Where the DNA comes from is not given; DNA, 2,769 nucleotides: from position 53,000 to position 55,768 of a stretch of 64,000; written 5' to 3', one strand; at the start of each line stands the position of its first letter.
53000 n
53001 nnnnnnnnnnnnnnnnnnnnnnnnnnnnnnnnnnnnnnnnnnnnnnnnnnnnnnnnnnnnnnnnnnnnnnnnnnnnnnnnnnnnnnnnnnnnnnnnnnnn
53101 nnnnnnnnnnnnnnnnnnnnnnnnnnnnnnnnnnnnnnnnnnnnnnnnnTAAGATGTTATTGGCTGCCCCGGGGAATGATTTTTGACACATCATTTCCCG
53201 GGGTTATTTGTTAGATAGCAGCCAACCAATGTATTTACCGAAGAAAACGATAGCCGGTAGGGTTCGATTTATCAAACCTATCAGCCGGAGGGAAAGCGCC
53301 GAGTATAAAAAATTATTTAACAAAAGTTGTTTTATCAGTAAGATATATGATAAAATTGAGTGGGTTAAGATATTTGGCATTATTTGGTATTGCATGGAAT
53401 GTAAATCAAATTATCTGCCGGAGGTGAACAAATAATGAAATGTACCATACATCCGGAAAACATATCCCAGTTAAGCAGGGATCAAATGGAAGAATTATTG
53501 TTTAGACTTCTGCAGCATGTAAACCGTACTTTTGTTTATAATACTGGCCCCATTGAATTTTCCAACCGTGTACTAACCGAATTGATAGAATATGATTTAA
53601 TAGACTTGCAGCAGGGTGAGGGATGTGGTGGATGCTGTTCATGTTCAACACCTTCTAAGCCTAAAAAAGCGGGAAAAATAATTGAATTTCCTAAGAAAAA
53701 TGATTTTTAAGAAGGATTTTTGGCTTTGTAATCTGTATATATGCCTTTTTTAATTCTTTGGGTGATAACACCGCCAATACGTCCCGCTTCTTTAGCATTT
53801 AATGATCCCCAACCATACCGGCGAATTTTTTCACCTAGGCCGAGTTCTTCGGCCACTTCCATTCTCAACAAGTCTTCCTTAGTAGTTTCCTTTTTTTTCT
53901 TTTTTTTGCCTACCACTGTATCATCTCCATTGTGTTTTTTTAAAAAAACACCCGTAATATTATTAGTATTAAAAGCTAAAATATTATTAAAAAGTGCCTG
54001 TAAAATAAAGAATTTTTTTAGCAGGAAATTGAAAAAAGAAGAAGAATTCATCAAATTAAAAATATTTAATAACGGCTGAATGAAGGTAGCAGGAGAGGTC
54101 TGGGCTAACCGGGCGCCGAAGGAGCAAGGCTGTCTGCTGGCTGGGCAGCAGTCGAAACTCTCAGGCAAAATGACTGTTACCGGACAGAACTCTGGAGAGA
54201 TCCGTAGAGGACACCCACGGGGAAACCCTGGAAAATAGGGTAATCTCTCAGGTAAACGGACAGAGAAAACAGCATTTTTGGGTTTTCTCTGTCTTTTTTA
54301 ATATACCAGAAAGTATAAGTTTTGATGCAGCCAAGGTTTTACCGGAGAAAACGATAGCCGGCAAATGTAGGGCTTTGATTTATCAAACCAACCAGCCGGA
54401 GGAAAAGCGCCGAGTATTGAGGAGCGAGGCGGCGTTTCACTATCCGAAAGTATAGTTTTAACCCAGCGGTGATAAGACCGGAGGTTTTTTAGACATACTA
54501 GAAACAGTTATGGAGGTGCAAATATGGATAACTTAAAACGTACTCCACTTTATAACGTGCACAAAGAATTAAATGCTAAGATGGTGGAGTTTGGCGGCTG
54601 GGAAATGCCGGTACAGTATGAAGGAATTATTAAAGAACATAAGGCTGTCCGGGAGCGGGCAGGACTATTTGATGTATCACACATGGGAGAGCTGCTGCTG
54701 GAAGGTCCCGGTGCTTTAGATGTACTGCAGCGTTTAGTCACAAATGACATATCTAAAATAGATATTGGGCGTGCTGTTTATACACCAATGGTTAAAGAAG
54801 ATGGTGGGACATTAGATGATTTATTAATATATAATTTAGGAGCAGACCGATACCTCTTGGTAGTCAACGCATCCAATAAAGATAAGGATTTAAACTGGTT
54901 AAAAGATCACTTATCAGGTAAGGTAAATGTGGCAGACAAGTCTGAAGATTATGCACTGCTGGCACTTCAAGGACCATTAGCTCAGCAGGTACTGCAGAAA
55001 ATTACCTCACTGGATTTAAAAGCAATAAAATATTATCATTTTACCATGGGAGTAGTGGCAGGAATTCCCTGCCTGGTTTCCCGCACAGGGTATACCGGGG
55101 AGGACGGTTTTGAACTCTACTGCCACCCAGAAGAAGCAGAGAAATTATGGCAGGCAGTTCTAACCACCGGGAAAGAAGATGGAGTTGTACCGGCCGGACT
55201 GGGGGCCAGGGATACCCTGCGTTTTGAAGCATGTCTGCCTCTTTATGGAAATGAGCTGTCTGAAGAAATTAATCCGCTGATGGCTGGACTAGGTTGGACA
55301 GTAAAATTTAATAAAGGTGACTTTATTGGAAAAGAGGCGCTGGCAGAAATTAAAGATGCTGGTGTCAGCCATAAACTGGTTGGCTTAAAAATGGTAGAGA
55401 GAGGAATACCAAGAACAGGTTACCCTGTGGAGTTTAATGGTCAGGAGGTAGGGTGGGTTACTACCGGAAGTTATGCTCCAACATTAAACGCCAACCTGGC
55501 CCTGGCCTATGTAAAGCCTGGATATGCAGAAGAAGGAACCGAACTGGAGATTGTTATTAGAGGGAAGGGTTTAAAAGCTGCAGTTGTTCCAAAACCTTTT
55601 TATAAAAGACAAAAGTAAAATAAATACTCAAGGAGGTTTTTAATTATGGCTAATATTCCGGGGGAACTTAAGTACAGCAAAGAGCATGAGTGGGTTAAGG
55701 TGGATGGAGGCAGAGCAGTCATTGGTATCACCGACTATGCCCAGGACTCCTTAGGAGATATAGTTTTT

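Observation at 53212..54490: A 1.3-kb segment bounded by about 95-nt direct repeats carries a SASP gene, a Cys-rich ORF and the glycine riboswitch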

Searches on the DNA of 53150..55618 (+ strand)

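Call 21: search_rna_families(sources=[L005, L006, L007], threshold=gathering)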
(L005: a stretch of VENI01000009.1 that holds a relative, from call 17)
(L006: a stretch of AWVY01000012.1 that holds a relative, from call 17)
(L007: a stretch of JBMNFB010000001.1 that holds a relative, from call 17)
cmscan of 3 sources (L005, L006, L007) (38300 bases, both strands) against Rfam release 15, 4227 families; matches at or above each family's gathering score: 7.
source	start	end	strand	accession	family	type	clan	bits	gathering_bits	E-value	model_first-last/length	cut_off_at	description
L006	1524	1739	+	RF00230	T-box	Cis-reg; leader;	-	124.2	93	2.7e-27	1-219/219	no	T-box leader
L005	5693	5800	+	RF00504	Glycine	Cis-reg; riboswitch;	CL00125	69.9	32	9.4e-13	1-94/94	no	Glycine riboswitch aptamer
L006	5700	5803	+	RF00504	Glycine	Cis-reg; riboswitch;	CL00125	60.3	32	3.2e-10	1-94/94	no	Glycine riboswitch aptamer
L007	5406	5515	+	RF00504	Glycine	Cis-reg; riboswitch;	CL00125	53.3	32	2.3e-08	1-94/94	no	Glycine riboswitch aptamer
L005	5804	5876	+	RF00504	Glycine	Cis-reg; riboswitch;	CL00125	42.3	32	1.9e-05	9-86/94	no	Glycine riboswitch aptamer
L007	5519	5604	+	RF00504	Glycine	Cis-reg; riboswitch;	CL00125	38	32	0.00024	9-86/94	no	Glycine riboswitch aptamer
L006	5807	5900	+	RF00504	Glycine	Cis-reg; riboswitch;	CL00125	32.6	32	0.0066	9-86/94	no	Glycine riboswitch aptamer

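Call 37: search_rna_families(source=window, start=53150, end=54530, threshold=evalue, max_evalue=10)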
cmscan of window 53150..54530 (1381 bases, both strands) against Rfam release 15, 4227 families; matches with E-value up to 10: 5.
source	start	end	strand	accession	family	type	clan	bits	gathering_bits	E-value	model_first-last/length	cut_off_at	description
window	54076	54267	+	RF03166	glycine-GGAnGA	Cis-reg; riboswitch;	CL00125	107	110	2.1e-23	1-177/177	no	glycine-GGAnGA riboswitch aptamer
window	53902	53980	-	RF03794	MIR5298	Gene; miRNA;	-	27.1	70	0.099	1-80/80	no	MIR5298 microRNA precursor family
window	54241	54308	+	RF00238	ctRNA_pND324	Gene; antisense;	-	23.5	45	1.2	1-86/86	no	ctRNA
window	53755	53880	-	RF01964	RMST_3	Gene; lncRNA;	-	14.7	55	9.8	1-109/109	no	Rhabdomyosarcoma 2 associated transcript conserved region 3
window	53926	53990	+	RF02350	psRNA6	Gene; sRNA;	-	10.3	60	4.7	1-333/333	no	Nitrosomonas sRNA psRNA6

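Call 80: search_rna_families(sources=[L085, L086, L088], threshold=gathering)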
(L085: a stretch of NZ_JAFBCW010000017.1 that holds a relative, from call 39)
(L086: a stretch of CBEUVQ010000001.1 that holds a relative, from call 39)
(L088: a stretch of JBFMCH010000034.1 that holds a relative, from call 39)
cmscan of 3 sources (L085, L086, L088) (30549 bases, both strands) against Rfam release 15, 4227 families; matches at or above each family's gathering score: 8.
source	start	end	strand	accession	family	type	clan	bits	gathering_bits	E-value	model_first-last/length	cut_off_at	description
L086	9007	9240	-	RF00230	T-box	Cis-reg; leader;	-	123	93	4.3e-27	1-219/219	no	T-box leader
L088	8160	8389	-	RF00230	T-box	Cis-reg; leader;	-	121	93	1.4e-26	1-219/219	no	T-box leader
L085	8526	8754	-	RF00230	T-box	Cis-reg; leader;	-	120.3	93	2.1e-26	1-219/219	no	T-box leader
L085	4739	4845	-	RF00504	Glycine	Cis-reg; riboswitch;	CL00125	72.1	32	2e-13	1-94/94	no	Glycine riboswitch aptamer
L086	4660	4765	-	RF00504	Glycine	Cis-reg; riboswitch;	CL00125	69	32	1.3e-12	1-94/94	no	Glycine riboswitch aptamer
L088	4451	4559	-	RF00504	Glycine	Cis-reg; riboswitch;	CL00125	68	32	2.5e-12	1-94/94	no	Glycine riboswitch aptamer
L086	4582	4656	-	RF00504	Glycine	Cis-reg; riboswitch;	CL00125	40.5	32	4.2e-05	9-86/94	no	Glycine riboswitch aptamer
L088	4354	4450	-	RF00504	Glycine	Cis-reg; riboswitch;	CL00125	35.1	32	0.0012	6-91/94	no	Glycine riboswitch aptamer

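Call 82: search_dna_similar(query=window:54300-54495:+, collection=plasmids, mode=distant, max_evalue=0.001, max_rows=5)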
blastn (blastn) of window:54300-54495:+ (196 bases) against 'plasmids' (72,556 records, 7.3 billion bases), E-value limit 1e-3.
No match.

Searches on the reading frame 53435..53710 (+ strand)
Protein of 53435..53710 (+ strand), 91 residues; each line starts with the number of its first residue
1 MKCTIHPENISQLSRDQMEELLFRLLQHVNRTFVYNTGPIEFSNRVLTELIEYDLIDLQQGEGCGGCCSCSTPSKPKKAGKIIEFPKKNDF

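Call 14: search_protein_families(library=pfam, proteins=[window:53435-53710:+], max_evalue=1)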
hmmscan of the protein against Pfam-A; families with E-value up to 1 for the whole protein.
window:53435-53710:+ (91 aa): 2 families
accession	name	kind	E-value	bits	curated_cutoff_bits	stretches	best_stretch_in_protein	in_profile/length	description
PF16856.10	CDC4_D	-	0.0015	18.8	27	1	10-32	14-36/51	Cell division control protein 4 dimerisation domain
PF18894.6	PhageMetallopep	-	0.16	12.5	23.7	1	4-32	68-97/134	Putative phage metallopeptidase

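Call 15: search_protein_families(library=ncbifam, proteins=[window:53435-53710:+], max_evalue=1)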
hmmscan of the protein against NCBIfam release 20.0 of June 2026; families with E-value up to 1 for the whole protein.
window:53435-53710:+ (91 aa): 0 families

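Call 27: find_homologous_proteins(query=window:53435-53710:+)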
Query window:53435-53710:+ (91 aa): 2 proteins with E <= 0.001 among 2 candidates.
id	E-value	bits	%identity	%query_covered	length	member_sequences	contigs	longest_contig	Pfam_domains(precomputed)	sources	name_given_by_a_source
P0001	2.5e-56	205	100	100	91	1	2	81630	-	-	-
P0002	5.7e-38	147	72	96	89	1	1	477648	-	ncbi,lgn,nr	ncbi:MAG: hypothetical protein FH758_10735 [Firmicutes bacterium]|nr:hypothetical protein [Bacillota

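Call 65: search_protein_representatives(alignment_id=A5)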
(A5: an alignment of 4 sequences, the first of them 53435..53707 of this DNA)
Query: 4 sequences, 88 profile positions. Proteins with E-value up to 0.001 (for the whole library): 2; up to 1e-10: 1; up to 1e-30: 1. The best 2 are listed.
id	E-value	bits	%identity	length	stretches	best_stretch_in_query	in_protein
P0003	3.2e-32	126.7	-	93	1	4-86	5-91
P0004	2.8e-06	43.5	-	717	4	14-46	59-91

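Call 67: search_protein_families(library=pfam, proteins=[P0004, P0003], max_evalue=0.01)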
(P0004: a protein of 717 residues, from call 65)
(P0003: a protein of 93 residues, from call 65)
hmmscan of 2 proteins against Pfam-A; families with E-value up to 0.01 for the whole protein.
P0004 (717 aa): 0 families

P0003 (93 aa): 0 families

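Call 73: predict_structure(alignment_id=A5)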
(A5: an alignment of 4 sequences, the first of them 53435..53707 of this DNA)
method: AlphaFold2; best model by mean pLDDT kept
length: 91 residues; sequences in the alignment: 4
mean_pLDDT: 72.1   pTM: 0.54
mean pLDDT of the five models: 72.1, 71.3, 70.9, 70.8, 57.2
residues with pLDDT >= 90: 18; 70-90: 40; 50-70: 7; < 50: 26
segments of 3 or more residues with pLDDT < 50: 61-80, 83-86
pLDDT, mean of each block of 10 residues (from residue 1): 81 91 91 83 88 84 40 44 50 39
secondary structure, 60 per line:
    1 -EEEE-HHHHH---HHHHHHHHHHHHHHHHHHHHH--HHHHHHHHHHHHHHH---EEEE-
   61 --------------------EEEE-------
elements in order: E2-5 H7-11 H15-35 H38-52 E56-59 E81-84

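Call 76: fold_search(model_id=the predicted structure, library=pdb)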
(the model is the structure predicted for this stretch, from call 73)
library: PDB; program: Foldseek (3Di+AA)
matches with E <= 10: 58; with E <= 0.001: 0
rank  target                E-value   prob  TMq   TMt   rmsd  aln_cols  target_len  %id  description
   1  2x9c_B                1.3e+00  0.41  0.29  0.39   3.0        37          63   16  Crystal structure of a soluble PrgI mutant from Salmonella Typhimurium (released 2010-06-16)
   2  6vli_A                2.8e+00  0.18  0.32  0.21   5.6        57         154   14  Crystal structure of transcriptional regulator from bacteriophage 186 (released 2021-06-16)
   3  2lpz_MODEL_1_A        3.0e+00  0.20  0.28  0.31   3.7        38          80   16  Atomic model of the Type-III Secretion System Needle (released 2012-05-16)
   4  8axk_t                3.2e+00  0.20  0.29  0.33   3.7        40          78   20  Type 3 secretion system export apparatus core, inner rod and needle of Shigella flexneri (released 2023-03-01)
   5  9k8g_A                3.7e+00  0.57  0.39  0.41   1.3        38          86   26  Cryo-EM structure of C3 symmetric interface of designed zinc-induced tetrahedron Cage-t32-Zn1-HEHE-35 (released 2025-10-29)
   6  7oqy_Q                3.7e+00  0.54  0.35  0.70   1.2        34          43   12  Cryo-EM structure of the cellular negative regulator TFS4 bound to the archaeal RNA polymerase (released 2021-08-25)
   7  6ofg_A                3.7e+00  0.12  0.28  0.32   4.5        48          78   12  In vitro polymerized PrgI V67A filaments (released 2019-07-10)
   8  8axk_b                4.0e+00  0.16  0.27  0.29   3.6        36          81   19  Type 3 secretion system export apparatus core, inner rod and needle of Shigella flexneri (released 2023-03-01)
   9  2g0u_MODEL_1_A        4.2e+00  0.16  0.32  0.32   3.0        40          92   18  Solution Structure of Monomeric BsaL, the Type III Secretion Needle Protein of Burkholderia pseudomallei (released 2006-05-23)
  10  8axk_h                4.2e+00  0.15  0.27  0.31   3.6        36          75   19  Type 3 secretion system export apparatus core, inner rod and needle of Shigella flexneri (released 2023-03-01)
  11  4v8s_AJ               5.2e+00  0.28  0.39  0.66   2.6        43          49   16  Archaeal RNAP-DNA binary complex at 4.32Ang (released 2014-07-09)
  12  4v8s_BQ               5.2e+00  0.28  0.39  0.65   2.6        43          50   16  Archaeal RNAP-DNA binary complex at 4.32Ang (released 2014-07-09)
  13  2v6l_0                5.2e+00  0.14  0.35  0.38   4.3        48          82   19  Molecular Model of a Type III Secretion System Needle (released 2007-07-31)
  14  8d0b_E                5.2e+00  0.08  0.27  0.13   4.2        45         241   20  Human CST-DNA polymerase alpha/primase preinitiation complex bound to 4xTEL-foldback template (released 2022-06-22)
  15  5mqi                  5.6e+00  0.16  0.37  0.11   5.1        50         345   16  Crystal structure of the N-terminal domain of human Timeless (released 2017-03-08)
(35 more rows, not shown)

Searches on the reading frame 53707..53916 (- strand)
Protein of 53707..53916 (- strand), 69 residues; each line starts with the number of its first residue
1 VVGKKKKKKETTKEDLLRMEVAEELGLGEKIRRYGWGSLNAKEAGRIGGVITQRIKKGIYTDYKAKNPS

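Call 14: search_protein_families(library=pfam, proteins=[window:53707-53916:-], max_evalue=1)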
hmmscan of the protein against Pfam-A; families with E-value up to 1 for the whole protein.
window:53707-53916:- (69 aa): 1 family
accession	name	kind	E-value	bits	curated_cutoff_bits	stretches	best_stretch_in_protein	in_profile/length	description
PF00269.25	SASP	-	5.6e-07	29.9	22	1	15-55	13-51/59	Small, acid-soluble spore proteins, alpha/beta type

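Call 15: search_protein_families(library=ncbifam, proteins=[window:53707-53916:-], max_evalue=1)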
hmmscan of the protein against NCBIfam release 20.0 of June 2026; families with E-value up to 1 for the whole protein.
window:53707-53916:- (69 aa): 0 families

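Call 39: find_related_loci(query=A3, collection=genome_contigs, flank=5000)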
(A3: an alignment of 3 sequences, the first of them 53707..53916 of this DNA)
Query A3 (69 aa) in genome_contigs; peptide patterns used: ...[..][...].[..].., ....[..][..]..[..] (x = any residue, [..] = any of these).
283 stretches matched a pattern; 32 encode a relative of the query (tblastn E <= 1e-3); 32 distinct loci.
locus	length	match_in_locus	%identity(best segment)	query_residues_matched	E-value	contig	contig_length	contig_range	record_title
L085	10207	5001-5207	75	1-69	3e-31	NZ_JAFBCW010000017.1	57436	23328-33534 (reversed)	Desulforadius tongensis strain DSM 29799 Ga0454065_17, whole genome shotgun sequence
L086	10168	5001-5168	89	14-69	7e-30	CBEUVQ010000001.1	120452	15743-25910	MAG TPA_asm: uncultured Peptococcaceae bacterium isolate SRR13515397_concoct_28 genome assembly, contig: ERZ25510992.13,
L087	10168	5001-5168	84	14-69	3e-28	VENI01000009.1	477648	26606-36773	MAG: Bacillota bacterium isolate MES5 c_000000000012, whole genome shotgun sequence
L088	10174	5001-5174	59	3-60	6e-20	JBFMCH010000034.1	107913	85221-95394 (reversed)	MAG: Bacillota bacterium isolate MAG188 MAG188_34, whole genome shotgun sequence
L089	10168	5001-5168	63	5-60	3e-19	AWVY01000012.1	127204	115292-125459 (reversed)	Desulforamulus aquiferis strain Bs105 00179, whole genome shotgun sequence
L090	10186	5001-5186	52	1-58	1e-15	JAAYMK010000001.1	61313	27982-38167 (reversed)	MAG: Bacillota bacterium isolate AS20ysBPTH_186 468_AS20, whole genome shotgun sequence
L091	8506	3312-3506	50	3-68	1e-14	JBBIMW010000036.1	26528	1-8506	MAG: Peptococcaceae bacterium isolate STS170223_bin_241 NODE_637_length_26528_cov_5.954709, whole genome shotgun sequenc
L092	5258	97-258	56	8-57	1e-14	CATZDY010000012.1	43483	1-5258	MAG TPA_asm: uncultured Peptococcaceae bacterium isolate ERR9762708_bin.56_MetaWRAP_v1.3_MAG genome assembly, contig: ER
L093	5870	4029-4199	51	1-57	1e-14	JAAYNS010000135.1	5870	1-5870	MAG: Tissierellia bacterium isolate AS21ysBPME_233 130814_AS21, whole genome shotgun sequence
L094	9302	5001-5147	59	6-54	2e-14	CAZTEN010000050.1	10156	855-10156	MAG TPA_asm: uncultured Tissierella sp. isolate SRP192927_co1_64 genome assembly, contig: NODE_16197_length_10156_cov_3.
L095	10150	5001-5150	56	5-54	3e-14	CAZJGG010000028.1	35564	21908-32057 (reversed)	MAG TPA_asm: uncultured Eubacteriales bacterium isolate SRP242652_co4_104 genome assembly, contig: NODE_649_length_35564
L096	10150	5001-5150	58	5-54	3e-14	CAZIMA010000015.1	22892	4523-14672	MAG TPA_asm: uncultured Tissierella sp. isolate SRP192927_co5_868 genome assembly, contig: NODE_2694_length_22892_cov_6.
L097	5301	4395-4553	55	5-57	4e-14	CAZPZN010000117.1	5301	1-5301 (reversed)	MAG TPA_asm: uncultured Tissierella sp. isolate SRP192927_co2_486 genome assembly, contig: NODE_36502_length_5301_cov_5.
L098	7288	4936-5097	56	6-59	3e-14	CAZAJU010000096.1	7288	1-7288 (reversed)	MAG TPA_asm: uncultured Tissierella sp. isolate SRP192927_co5_32 genome assembly, contig: NODE_20039_length_7288_cov_12.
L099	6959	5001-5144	58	7-54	7e-14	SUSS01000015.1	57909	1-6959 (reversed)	Tissierella creatinini strain BN11 NODE_15_length_57909_cov_1236.545546, whole genome shotgun sequence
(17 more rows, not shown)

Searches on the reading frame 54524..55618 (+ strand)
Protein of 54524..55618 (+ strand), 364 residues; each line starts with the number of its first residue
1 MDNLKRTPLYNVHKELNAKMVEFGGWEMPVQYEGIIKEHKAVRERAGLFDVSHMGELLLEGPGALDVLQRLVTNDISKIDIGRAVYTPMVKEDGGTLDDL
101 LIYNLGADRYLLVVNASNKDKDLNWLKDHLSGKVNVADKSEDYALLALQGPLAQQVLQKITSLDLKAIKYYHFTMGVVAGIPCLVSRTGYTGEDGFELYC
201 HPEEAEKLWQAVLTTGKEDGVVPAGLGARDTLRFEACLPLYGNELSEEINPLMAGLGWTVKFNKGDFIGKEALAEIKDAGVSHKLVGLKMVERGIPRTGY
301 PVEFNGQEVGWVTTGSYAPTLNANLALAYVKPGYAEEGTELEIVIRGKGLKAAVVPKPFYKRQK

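Call 14: search_protein_families(library=pfam, proteins=[window:54524-55618:+], max_evalue=1)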
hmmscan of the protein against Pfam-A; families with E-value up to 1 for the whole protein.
window:54524-55618:+ (364 aa): 4 families
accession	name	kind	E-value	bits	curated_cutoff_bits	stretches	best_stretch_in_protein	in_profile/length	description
PF01571.26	GCV_T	-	5e-102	341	25.6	1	9-259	1-255/255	Aminomethyltransferase folate-binding domain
PF08669.17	GCV_T_C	-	4.9e-25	87.7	25.9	1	284-361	2-80/80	Glycine cleavage T-protein C-terminal barrel domain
PF20788.2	YuA_Gp49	-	0.031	14.9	27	1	178-208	6-36/72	YuA phage, Gp49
PF05342.19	Peptidase_M26_N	-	0.1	12.3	27.7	1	103-169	158-223/250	M26 IgA1-specific Metallo-endopeptidase N-terminal region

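Call 17: find_related_loci(query=window:54524-55618:+, collection=genome_contigs, flank=6000)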
Query window:54524-55618:+ (364 aa) in genome_contigs; peptide patterns used: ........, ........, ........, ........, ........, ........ (x = any residue, [..] = any of these).
599 stretches matched a pattern (row limit reached: there are more); 568 encode a relative of the query (tblastn E <= 1e-3); the best 80 are kept; 80 distinct loci.
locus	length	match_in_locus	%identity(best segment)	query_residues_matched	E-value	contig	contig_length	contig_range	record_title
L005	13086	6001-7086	79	1-362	0e+0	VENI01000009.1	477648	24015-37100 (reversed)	MAG: Bacillota bacterium isolate MES5 c_000000000012, whole genome shotgun sequence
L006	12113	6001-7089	59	1-363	1e-145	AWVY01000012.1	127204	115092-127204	Desulforamulus aquiferis strain Bs105 00179, whole genome shotgun sequence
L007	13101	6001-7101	56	2-364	2e-130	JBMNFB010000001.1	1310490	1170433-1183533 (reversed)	MAG: Bacillota bacterium isolate SBF912LR0HQ0123 contig_14898, whole genome shotgun sequence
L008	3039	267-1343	53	5-364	6e-130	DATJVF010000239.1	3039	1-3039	MAG TPA_asm: Anaeromyxobacteraceae bacterium isolate SMAG_U15065 k141_2564994, whole genome shotgun sequence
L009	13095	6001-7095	52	1-363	3e-121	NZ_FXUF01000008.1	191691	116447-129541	Anoxynatronum buryatiense strain Su22 Ga0139014_108, whole genome shotgun sequence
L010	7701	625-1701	51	5-364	9e-121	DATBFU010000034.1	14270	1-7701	MAG TPA_asm: Thermoanaerobaculia bacterium isolate SMAG_U3819 k141_4298551, whole genome shotgun sequence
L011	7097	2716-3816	52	1-364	3e-119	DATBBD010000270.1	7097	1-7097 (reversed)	MAG TPA_asm: Polyangiaceae bacterium isolate SMAG_U5750 k141_2590428, whole genome shotgun sequence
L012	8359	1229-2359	49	2-364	2e-119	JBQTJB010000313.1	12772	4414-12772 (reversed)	MAG: Blastocatellia bacterium isolate SAW49 c_000000194992, whole genome shotgun sequence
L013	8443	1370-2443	50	4-362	2e-119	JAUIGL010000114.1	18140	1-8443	MAG: bacterium isolate Co_bin.149 NODE_17249_length_18140_cov_2.190307, whole genome shotgun sequence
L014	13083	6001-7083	51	3-362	5e-119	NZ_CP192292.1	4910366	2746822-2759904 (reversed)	Fusibacter sp. JL216-2 chromosome, complete genome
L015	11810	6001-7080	51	4-364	1e-117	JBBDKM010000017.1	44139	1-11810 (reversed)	MAG: Thermoanaerobaculia bacterium isolate LejiaA_69_48 Lejia_A_1410_length_44139_cov_31, whole genome shotgun sequence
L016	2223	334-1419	52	4-362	8e-124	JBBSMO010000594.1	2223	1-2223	MAG: Longimicrobiales bacterium isolate LS5_sbin.33 LS5_sbin.33_K_842264_L_2223_cov_10.3516, whole genome shotgun sequen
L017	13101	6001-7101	51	1-364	6e-116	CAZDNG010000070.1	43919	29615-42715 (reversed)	MAG TPA_asm: uncultured Polyangiaceae bacterium isolate binchicken_co50_422 genome assembly, contig: NODE_819_length_439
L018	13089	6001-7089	50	3-364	7e-116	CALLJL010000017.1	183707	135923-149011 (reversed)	MAG: uncultured bacterium isolate S1_Bin_METABAT__328_1 genome assembly, contig: c_000000983657, whole genome shotgun se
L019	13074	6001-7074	50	3-359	2e-115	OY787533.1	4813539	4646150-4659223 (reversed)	MAG: uncultured Acidaminobacter sp. isolate 16f456b3-4aed-4148-9b34-dd28ef85fd30 genome assembly, chromosome: 1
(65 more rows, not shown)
